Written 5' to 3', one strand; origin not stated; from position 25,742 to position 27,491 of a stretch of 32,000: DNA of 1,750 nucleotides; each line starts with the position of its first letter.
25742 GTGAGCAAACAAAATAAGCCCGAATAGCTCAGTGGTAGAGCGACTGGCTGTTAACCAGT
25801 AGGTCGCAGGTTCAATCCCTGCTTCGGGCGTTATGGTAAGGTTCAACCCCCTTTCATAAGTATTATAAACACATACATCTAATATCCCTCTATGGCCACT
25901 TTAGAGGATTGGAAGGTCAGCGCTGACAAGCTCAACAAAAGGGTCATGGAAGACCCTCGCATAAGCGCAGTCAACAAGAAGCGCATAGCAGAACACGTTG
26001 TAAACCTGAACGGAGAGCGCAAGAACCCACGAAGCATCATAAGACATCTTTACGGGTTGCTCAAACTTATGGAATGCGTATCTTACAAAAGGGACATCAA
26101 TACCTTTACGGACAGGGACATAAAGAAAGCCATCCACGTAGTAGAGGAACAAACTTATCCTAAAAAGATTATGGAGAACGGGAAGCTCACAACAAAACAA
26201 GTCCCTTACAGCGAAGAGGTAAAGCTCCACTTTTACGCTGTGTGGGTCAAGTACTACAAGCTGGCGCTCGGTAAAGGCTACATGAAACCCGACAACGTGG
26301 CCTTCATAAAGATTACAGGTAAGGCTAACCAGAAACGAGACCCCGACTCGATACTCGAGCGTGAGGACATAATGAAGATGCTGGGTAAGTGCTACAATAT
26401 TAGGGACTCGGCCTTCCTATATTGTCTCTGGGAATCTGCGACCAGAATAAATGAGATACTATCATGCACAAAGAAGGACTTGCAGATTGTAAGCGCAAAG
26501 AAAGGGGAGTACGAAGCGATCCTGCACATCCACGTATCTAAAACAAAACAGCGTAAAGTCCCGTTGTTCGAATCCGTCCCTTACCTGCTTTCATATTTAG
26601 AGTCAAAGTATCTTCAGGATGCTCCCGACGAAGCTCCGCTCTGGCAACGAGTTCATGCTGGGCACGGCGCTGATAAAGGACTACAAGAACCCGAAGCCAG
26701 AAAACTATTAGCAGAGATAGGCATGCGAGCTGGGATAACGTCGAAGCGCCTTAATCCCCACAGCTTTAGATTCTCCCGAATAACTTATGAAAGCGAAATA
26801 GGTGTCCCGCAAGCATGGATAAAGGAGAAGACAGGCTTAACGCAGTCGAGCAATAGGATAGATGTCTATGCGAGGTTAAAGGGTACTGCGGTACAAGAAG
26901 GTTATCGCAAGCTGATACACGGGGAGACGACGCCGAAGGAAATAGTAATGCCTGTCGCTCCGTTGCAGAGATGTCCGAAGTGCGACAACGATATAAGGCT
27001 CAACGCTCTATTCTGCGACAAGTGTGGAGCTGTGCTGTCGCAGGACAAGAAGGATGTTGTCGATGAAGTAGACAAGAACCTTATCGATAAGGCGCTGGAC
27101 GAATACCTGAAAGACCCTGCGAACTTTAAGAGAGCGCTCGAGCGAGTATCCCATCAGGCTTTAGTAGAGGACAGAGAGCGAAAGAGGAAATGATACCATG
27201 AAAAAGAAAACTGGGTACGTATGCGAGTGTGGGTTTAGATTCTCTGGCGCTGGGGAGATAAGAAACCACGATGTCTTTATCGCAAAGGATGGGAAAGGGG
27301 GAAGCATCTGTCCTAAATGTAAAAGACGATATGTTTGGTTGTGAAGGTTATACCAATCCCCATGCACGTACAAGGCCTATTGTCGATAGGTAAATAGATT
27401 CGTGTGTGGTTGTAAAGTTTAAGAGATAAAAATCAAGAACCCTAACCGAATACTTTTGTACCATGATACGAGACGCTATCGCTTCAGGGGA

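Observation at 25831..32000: Integrase-bearing island inserted at the 3' end of tRNA-Asn(GUU), made almost entirely of orphan genes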

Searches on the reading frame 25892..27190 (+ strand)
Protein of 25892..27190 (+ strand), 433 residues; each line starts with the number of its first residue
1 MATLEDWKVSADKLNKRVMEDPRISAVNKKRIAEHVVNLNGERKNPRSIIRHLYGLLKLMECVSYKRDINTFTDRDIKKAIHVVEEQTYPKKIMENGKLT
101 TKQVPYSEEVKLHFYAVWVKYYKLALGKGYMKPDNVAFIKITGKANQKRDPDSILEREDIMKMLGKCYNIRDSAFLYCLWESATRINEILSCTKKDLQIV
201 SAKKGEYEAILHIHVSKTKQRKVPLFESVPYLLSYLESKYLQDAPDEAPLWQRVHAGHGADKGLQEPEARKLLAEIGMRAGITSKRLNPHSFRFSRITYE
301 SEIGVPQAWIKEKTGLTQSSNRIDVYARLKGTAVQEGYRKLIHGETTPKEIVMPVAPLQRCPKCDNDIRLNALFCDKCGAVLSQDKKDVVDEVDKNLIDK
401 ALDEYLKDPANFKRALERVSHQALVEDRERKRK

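Call 8: search_protein_families(library=pfam, max_evalue=0.1, proteins=[window:25892-27190:+])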
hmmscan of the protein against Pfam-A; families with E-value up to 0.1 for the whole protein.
window:25892-27190:+ (433 aa): 6 families
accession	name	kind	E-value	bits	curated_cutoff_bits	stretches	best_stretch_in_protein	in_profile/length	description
PF00589.27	Phage_integrase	-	1.6e-08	35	27.1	1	158-316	9-156/172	Phage integrase family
PF13240.11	Zn_Ribbon_1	-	8.5e-06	25.8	25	1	361-382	2-23/23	zinc-ribbon domain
PF12773.13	DZR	-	0.00014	22.4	27.3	1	358-379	24-45/45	Double zinc ribbon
PF13248.11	Zn_ribbon_3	-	0.0013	18.5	27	1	359-382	3-26/26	zinc-ribbon domain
PF17032.10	Zn_ribbon_15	-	0.027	15.7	28.9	1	357-379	51-73/73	zinc-ribbon family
PF18912.6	DZR_2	-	0.027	14.7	27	1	359-385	22-49/56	Double zinc ribbon domain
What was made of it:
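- Checked: The ORF at 25892..27193 encodes 433 aa. It matches PF00589 at 35 bits (cut-off 27.1) and carries a Zn ribbon at residues 358-382 (call 8).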

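Call 10: search_protein_families(library=phrogs, max_evalue=0.01, proteins=[window:25892-27190:+])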
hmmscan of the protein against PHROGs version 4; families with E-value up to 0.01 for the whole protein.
window:25892-27190:+ (433 aa): 6 families
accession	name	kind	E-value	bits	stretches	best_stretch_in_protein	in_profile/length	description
phrog_216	-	integration and excision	3.3e-11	43.8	1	115-295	19-190/301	integrase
phrog_1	-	integration and excision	7.1e-10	39.8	1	43-340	181-446/611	integrase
phrog_11547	-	unknown function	0.0017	19.4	1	359-403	2-45/64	-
phrog_2546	-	unknown function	0.0033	18.7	0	360-396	2-37/180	-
phrog_8436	-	unknown function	0.0066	17.5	0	356-395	61-101/110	-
phrog_9700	-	unknown function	0.0096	15.9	0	358-392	6-40/483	-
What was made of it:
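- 25892..27193 (+): Int433, a tyrosine integrase of class II (lambda/pNOB8 paradigm). It has a C-terminal CxxC...CxxC Zn ribbon and a helical tail. PF00589 and Zn_Ribbon_1 (call 8); phrog_216 and phrog_1 integrase (call 10).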

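Call 11: find_encoding_contigs(protein=window:25892-27190:+, flank=10000, max_places=10)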
Protein window:25892-27190:+ (433 aa): 1 contig read that carries it; 1 place shown.
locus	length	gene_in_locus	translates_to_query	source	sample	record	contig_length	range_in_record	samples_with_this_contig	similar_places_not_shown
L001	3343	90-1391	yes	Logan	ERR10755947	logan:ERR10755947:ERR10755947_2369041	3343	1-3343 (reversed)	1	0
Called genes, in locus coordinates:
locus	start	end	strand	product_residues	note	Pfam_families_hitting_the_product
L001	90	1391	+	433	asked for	PF00589:Phage_integrase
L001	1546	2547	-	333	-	-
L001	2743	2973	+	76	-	-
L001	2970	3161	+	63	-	-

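Call 35: search_protein_families(library=ncbifam, max_evalue=0.01, proteins=[window:25892-27190:+])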
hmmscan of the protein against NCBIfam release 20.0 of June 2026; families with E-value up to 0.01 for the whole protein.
window:25892-27190:+ (433 aa): 4 families
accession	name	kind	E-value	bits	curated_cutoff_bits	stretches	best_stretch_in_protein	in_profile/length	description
NF040815.2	recomb_XerA_Arch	equivalog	2e-12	47.2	220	1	64-337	19-262/263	site-specific tyrosine recombinase/integron integrase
TIGR02225.1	recomb_XerD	equivalog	2.7e-11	43.3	329.6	1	63-295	19-241/290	site-specific tyrosine recombinase XerD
NF001399.0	PRK00283.1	subfamily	6.5e-10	38.7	279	1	63-295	28-250/300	tyrosine recombinase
TIGR02224.1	recomb_XerC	equivalog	3.5e-09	36.4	335.15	1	64-295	20-244/295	tyrosine recombinase XerC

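Call 60: search_protein_families(library=padloc, max_evalue=0.01, proteins=[window:25892-27190:+])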
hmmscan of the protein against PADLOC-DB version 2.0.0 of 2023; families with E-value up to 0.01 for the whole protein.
window:25892-27190:+ (433 aa): 0 families

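Call 86: search_dna_similar(query=window:25892-27190:+, collection=phages, mode=protein, max_rows=12, max_evalue=0.001)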
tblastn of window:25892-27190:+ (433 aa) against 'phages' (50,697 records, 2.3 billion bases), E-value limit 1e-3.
Records with a match: 7; places in all: 7; records where one place covers at least 80% of the query: 1.
Best place of each record, by identity: <60% 7.
By first word of the organism name: Halorubrum 5; Caudoviricetes 1; Staphylococcus 1.
By host as written in the record: Halorubrum sp. 2; - 2; Methanomicrobiales 1; Halorubrum coriense 1; Staphylococcus caprae IME1323 1.
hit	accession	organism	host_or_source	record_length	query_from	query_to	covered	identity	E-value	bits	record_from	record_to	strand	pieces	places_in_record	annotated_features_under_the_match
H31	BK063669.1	Caudoviricetes sp. vir524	Methanomicrobiales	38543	12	383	86%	24.0%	3e-14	81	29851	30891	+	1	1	integrase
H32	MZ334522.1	Halorubrum tailed virus 27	Halorubrum sp.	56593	114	422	71%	20.7%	5e-4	49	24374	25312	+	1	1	integrase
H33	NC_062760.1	Halorubrum tailed virus 27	Halorubrum sp.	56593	114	422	71%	20.7%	5e-4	49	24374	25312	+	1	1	integrase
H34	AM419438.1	Halorubrum virus BJ1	hypersaline lake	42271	133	384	58%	21.2%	6e-8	61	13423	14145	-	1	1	hypothetical protein (x2)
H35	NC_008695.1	Halorubrum virus BJ1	hypersaline lake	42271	133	384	58%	21.2%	6e-8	61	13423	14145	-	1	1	hypothetical protein | tyrosine-type recombinase/integrase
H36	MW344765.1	Halorubrum virus Humcor1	Halorubrum coriense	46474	158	384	52%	22.8%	1e-8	64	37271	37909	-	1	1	int: integrase family protein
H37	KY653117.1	Staphylococcus phage IME1323_01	Staphylococcus caprae IME1323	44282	125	329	47%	21.7%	6e-4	48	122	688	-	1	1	integrase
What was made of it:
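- The nearest annotated relatives of Int433 are integrases of archaeal tailed viruses (call 86).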

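Call 87: search_dna_similar(query=window:25892-27190:+, collection=plasmids, mode=protein, max_rows=12, max_evalue=0.001)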
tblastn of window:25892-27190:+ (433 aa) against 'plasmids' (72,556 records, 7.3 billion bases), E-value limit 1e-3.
Records with a match: 11; places in all: 11; records where one place covers at least 80% of the query: 0.
Best place of each record, by identity: <60% 11.
By first word of the organism name: Paracoccus 2; Rhodococcus 2; Haladaptatus 1; Salinigranum 1; Halobellus 1; Halorubrum 1; halophilic 1; Halalkaliarchaeum 1; Aureispira 1.
By predicted mobility (MOB-suite, as given by PLSDB): non-mobilizable 10; conjugative 1.
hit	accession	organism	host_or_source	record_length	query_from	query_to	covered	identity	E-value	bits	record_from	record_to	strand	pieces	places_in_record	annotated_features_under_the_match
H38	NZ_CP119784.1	Haladaptatus sp. YSMS36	cell culture,sediment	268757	125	429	70%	22.4%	2e-7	61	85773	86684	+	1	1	tyrosine-type recombinase/integrase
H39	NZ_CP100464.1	Salinigranum marinum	cell culture,Saline soil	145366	107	345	55%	28.0%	9e-12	75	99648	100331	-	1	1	tyrosine-type recombinase/integrase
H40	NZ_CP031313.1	Halobellus limi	Cell culture,Taibei marine solar ...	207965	133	342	48%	31.0%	3e-8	64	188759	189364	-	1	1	tyrosine-type recombinase/integrase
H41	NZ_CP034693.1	Halorubrum sp. BOL3-1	-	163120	152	380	53%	26.1%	6e-8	63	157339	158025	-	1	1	site-specific integrase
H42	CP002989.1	halophilic archaeon DL31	-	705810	168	408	56%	23.8%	4e-5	54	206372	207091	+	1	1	transposase (ISH6)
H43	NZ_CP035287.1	Paracoccus versutus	whole organism,soil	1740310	63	305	56%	23.4%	9e-5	53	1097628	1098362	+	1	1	none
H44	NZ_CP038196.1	Paracoccus versutus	single cell,soil adjacent to the roots ...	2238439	63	305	56%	23.0%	2e-4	52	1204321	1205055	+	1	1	none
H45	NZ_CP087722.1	Halalkaliarchaeum sp. AArc-CO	Kulunda Steppe hypersaline lake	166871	154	330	41%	31.0%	2e-5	55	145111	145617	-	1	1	site-specific integrase | phage integrase N-terminal SAM-like domain-containing protein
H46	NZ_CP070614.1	Rhodococcus pseudokoreensis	cell culture,rhizosphere of apple ...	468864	171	342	40%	28.3%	4e-4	50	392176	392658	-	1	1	tyrosine-type recombinase/integrase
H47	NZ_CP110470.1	Rhodococcus opacus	cell culture,Soil contaminated by oil ...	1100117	171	342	40%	28.3%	5e-4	50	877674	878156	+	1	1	record has no annotation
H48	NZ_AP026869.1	Aureispira anguillae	Anguilla japonica,Standard,head of ...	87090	176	342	39%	23.7%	1e-4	52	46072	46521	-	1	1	tyrosine-type recombinase/integrase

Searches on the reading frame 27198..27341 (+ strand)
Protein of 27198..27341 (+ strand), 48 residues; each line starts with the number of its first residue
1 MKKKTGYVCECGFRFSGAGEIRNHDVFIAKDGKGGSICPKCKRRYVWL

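Call 8: search_protein_families(library=pfam, max_evalue=0.1, proteins=[window:27198-27341:+])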
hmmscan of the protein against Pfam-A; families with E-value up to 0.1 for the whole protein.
window:27198-27341:+ (48 aa): 1 family
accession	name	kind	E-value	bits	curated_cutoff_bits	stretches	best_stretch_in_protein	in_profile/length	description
PF14570.12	zf-RING_4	-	0.027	14.7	27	0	7-45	16-47/48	RING/Ubox like zinc-binding domain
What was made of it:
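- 27198..27344 (+): zn48, a possible 48-aa four-Cys zinc-ribbon mini-protein. It is unverified as a gene. It has only a sub-threshold RING-like hit (call 8) and no relatives were found.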

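Call 10: search_protein_families(library=phrogs, max_evalue=0.01, proteins=[window:27198-27341:+])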
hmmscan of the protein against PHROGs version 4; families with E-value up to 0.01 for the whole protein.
window:27198-27341:+ (48 aa): 0 families
